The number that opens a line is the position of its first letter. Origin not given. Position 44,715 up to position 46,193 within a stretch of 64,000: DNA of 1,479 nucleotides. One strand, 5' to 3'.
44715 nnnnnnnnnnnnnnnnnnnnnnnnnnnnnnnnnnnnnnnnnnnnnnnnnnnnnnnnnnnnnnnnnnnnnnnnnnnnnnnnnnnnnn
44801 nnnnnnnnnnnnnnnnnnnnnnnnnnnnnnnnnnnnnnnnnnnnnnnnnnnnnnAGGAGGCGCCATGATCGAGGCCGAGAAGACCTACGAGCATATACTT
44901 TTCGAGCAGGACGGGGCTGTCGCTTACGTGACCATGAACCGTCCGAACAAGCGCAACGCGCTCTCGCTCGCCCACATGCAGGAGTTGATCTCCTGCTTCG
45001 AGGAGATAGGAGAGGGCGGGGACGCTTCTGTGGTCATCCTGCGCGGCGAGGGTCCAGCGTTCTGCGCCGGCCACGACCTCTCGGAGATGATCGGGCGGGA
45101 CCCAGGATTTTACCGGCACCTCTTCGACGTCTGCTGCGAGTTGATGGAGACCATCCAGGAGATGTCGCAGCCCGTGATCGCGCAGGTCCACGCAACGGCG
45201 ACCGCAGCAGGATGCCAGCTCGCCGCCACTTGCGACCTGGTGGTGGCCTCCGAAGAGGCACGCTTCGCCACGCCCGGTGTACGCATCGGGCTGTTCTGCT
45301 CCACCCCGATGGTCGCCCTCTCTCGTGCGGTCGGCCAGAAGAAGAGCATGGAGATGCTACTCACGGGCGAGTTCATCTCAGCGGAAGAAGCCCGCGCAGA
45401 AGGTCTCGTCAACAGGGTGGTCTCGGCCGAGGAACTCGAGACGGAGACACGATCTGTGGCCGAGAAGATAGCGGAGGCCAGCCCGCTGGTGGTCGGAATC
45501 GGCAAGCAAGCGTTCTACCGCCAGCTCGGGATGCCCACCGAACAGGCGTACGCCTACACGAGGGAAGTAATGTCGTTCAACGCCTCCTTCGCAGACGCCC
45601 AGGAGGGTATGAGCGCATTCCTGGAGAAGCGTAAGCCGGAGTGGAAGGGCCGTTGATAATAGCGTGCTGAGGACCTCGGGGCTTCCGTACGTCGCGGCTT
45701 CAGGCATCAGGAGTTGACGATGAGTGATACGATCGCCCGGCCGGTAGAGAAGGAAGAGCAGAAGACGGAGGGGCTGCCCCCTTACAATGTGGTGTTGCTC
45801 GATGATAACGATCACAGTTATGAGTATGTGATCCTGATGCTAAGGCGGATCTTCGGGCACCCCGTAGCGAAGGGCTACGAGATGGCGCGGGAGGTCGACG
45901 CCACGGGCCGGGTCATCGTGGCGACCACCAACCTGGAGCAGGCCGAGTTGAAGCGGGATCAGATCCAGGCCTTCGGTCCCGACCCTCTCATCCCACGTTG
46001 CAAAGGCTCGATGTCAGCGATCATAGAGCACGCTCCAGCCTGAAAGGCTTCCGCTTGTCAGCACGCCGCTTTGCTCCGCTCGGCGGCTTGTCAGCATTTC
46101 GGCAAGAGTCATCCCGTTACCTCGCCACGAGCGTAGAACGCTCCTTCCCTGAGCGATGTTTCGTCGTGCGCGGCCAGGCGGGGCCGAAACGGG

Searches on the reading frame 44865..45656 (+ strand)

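Call 37: search_protein_families(library=pfam, proteins=[window:44865-45656:+], max_evalue=0.00001)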
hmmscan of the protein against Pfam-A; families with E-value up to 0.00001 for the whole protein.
window:44865-45656:+ (263 aa): 2 families
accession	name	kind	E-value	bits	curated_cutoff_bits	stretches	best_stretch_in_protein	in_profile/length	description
PF00378.25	ECH_1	-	2.7e-62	210.8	27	1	15-262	2-250/251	Enoyl-CoA hydratase/isomerase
PF16113.10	ECH_2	-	2.1e-25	90.4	27.2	1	20-193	2-179/335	Enoyl-CoA hydratase/isomerase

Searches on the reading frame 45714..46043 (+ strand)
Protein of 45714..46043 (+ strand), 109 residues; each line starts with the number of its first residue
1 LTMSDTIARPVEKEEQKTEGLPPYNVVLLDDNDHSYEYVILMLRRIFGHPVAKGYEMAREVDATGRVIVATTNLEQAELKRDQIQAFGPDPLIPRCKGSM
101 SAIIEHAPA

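Call 37: search_protein_families(library=pfam, proteins=[window:45714-46043:+], max_evalue=0.00001)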
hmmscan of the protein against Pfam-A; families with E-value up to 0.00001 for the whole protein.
window:45714-46043:+ (109 aa): 1 family
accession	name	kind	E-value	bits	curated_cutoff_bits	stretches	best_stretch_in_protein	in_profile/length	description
PF02617.22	ClpS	-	5.7e-14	52.1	23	1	22-86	4-68/80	ATP-dependent Clp protease adaptor protein ClpS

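Call 73: search_protein_families(library=ncbifam, proteins=[window:45714-46043:+], max_evalue=0.001)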
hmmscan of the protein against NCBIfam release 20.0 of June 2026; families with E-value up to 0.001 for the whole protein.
window:45714-46043:+ (109 aa): 8 families
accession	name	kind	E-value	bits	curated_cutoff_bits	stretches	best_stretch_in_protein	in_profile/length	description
NF009565.0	PRK13019.1-5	equivalog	1.7e-09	37.5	158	1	1-88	1-89/98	ATP-dependent Clp protease adapter ClpS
NF009563.0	PRK13019.1-3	equivalog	4e-08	33.1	117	1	6-88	9-92/101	ATP-dependent Clp protease adapter ClpS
NF009562.0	PRK13019.1-2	equivalog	6.9e-07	29.3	160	1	19-86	16-84/95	ATP-dependent Clp protease adapter ClpS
NF000670.0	PRK00033.1-3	equivalog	3.7e-06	27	143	1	13-88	15-92/106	ATP-dependent Clp protease adapter ClpS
NF000672.0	PRK00033.1-5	equivalog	1.3e-05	25.1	112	1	11-87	13-89/104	ATP-dependent Clp protease adapter ClpS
NF000671.1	PRK00033.1-4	equivalog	2.7e-05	24.2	107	1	12-85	4-79/91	ATP-dependent Clp protease adapter ClpS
NF000669.1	PRK00033.1-2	equivalog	3e-05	23.9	149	1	11-87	3-79/94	ATP-dependent Clp protease adapter ClpS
NF009561.0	PRK13019.1-1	equivalog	0.00039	20.3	159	1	2-82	2-82/103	ATP-dependent Clp protease adapter ClpS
